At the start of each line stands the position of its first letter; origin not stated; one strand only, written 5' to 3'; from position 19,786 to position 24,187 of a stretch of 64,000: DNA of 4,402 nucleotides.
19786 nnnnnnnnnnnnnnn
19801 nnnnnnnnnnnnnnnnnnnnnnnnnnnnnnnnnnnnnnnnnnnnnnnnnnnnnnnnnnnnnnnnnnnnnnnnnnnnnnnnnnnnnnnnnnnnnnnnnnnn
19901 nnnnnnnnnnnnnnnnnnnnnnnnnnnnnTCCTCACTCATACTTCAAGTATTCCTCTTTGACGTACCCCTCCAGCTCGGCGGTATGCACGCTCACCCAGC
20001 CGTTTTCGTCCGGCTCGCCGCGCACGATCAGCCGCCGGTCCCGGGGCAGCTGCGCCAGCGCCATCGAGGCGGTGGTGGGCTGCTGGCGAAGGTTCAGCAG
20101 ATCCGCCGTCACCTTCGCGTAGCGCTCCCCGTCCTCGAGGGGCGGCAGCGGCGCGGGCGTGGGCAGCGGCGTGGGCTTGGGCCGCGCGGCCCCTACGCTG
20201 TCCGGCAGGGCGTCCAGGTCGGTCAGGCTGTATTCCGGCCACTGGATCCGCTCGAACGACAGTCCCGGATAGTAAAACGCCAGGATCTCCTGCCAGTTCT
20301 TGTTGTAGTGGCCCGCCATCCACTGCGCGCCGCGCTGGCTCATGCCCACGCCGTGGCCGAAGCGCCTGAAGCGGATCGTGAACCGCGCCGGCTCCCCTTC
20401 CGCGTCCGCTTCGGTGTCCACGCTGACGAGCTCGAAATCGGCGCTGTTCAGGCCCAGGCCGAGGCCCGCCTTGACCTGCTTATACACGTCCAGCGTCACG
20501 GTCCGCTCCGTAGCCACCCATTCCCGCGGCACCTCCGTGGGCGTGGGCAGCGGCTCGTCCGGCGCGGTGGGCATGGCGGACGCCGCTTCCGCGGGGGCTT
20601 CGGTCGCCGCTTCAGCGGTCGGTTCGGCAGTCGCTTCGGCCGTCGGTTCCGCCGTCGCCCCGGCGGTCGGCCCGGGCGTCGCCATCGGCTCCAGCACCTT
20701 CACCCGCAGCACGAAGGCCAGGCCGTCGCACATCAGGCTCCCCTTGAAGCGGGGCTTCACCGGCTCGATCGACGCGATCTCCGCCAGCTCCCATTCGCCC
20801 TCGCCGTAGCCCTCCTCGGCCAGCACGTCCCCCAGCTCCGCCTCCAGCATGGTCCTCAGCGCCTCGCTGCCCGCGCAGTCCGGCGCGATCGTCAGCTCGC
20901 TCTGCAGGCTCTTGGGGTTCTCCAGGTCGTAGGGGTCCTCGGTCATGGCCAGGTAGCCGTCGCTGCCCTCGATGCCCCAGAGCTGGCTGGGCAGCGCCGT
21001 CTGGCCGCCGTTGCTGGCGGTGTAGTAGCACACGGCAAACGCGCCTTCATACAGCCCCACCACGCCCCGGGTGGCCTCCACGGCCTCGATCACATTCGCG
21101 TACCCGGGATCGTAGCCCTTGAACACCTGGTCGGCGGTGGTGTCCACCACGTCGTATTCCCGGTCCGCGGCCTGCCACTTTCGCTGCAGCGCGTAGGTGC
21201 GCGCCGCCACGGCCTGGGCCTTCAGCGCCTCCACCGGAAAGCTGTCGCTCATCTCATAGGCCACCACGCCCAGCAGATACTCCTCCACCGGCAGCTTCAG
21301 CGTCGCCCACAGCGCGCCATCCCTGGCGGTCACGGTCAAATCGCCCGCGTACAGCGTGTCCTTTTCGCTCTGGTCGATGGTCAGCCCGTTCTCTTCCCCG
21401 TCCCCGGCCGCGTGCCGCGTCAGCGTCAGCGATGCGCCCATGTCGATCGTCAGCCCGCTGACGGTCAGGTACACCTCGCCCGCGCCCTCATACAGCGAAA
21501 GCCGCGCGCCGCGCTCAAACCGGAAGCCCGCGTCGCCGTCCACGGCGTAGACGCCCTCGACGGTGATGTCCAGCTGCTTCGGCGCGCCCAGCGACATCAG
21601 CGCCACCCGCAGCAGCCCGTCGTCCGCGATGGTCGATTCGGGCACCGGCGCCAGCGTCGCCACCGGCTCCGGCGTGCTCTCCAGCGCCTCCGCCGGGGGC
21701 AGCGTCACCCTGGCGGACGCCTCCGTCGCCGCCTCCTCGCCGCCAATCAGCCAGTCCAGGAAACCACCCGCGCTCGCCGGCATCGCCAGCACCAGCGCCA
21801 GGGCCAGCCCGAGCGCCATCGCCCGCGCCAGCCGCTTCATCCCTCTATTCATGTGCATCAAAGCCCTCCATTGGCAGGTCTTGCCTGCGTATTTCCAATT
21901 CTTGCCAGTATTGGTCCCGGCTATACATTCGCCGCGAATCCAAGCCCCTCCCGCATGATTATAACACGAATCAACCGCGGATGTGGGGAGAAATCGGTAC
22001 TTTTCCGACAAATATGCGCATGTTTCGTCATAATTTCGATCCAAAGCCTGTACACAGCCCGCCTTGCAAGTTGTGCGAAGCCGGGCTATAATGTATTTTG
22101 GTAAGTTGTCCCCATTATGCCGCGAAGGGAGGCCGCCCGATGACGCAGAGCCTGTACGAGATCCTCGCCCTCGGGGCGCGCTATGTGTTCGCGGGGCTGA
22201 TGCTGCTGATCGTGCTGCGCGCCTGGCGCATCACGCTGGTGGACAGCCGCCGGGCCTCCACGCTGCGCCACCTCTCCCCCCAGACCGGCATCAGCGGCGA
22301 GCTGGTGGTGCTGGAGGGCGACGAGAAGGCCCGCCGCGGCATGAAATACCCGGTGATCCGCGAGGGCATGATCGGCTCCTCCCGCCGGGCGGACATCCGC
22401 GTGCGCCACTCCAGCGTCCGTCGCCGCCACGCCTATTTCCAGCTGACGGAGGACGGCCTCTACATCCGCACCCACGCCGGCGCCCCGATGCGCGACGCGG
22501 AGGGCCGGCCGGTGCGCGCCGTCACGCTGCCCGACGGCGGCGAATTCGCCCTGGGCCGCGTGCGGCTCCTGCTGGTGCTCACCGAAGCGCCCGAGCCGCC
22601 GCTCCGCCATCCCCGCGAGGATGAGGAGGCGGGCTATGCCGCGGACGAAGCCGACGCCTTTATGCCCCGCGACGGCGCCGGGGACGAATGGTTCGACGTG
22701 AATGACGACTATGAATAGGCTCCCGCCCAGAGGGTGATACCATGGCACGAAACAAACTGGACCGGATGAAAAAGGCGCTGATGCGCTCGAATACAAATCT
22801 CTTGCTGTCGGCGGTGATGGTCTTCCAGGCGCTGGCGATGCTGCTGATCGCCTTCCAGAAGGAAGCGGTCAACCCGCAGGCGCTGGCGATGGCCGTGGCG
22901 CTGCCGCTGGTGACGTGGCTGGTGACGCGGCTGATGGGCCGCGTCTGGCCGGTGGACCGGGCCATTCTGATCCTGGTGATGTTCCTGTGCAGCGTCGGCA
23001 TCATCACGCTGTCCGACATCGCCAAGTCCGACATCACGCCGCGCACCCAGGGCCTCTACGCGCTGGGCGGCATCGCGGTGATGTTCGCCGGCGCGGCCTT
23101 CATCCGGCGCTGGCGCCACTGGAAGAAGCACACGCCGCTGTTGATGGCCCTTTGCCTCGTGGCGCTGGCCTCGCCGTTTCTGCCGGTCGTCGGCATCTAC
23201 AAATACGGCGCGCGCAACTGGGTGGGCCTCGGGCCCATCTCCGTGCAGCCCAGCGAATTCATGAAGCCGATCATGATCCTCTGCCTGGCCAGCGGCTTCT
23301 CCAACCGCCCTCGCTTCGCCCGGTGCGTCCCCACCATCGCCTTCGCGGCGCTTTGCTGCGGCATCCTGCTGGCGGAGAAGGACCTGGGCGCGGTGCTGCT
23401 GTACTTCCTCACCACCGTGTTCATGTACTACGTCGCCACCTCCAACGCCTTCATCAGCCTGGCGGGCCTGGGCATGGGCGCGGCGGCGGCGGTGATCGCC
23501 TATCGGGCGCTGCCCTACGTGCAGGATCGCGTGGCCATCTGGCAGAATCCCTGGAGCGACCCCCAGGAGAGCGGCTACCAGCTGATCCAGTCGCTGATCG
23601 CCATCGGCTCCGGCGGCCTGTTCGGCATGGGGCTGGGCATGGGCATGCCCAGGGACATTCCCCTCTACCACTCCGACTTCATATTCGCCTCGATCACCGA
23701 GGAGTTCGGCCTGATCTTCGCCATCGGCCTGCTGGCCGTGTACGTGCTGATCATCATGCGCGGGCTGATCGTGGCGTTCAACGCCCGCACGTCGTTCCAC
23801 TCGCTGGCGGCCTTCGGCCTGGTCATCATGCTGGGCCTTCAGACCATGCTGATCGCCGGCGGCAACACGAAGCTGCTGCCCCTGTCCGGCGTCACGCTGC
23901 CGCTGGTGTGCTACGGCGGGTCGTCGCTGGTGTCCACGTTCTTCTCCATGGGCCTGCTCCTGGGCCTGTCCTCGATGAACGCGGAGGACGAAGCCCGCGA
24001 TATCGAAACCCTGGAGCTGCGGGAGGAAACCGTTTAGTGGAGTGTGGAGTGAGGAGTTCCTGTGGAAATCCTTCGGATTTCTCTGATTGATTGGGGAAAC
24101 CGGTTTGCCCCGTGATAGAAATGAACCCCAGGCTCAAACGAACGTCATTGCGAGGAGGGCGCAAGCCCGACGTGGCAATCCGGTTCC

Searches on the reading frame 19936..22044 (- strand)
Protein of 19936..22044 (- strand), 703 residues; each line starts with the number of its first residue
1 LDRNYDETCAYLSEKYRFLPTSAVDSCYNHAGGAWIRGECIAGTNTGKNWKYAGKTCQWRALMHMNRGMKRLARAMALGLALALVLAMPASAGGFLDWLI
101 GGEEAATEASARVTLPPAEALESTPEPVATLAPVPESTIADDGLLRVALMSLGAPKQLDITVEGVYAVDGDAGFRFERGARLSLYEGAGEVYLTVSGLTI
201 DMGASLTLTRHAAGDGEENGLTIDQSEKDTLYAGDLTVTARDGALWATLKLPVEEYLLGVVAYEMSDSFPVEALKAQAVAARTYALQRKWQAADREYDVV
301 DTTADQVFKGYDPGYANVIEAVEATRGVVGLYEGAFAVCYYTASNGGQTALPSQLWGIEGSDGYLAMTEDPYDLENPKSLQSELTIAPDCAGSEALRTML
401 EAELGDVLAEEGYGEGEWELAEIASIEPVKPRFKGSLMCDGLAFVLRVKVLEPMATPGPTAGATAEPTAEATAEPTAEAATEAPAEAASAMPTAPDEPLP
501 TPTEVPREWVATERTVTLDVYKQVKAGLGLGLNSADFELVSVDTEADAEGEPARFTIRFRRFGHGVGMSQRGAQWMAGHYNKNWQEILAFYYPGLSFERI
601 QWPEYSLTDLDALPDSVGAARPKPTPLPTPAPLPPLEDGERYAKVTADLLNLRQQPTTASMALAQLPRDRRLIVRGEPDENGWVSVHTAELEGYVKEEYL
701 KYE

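Call 9: search_protein_families(library=pfam, proteins=[window:19936-22044:-], max_evalue=0.001)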
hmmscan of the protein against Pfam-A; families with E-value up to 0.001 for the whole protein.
window:19936-22044:- (703 aa): 2 families
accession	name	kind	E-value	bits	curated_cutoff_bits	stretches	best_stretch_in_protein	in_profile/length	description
PF08486.15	SpoIID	-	2.9e-25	89.2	23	1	244-332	4-97/97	Stage II sporulation protein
PF08239.17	SH3_3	-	6.1e-07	30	27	1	650-701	3-54/54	Bacterial SH3 domain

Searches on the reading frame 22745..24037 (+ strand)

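Call 9: search_protein_families(library=pfam, proteins=[window:22745-24037:+], max_evalue=0.001)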
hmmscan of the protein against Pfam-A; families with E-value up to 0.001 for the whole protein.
window:22745-24037:+ (430 aa): 1 family
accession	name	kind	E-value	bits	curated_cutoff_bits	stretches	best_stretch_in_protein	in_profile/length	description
PF01098.24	FTSW_RODA_SPOVE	-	2.7e-75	254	26.4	1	75-410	14-352/356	Cell cycle protein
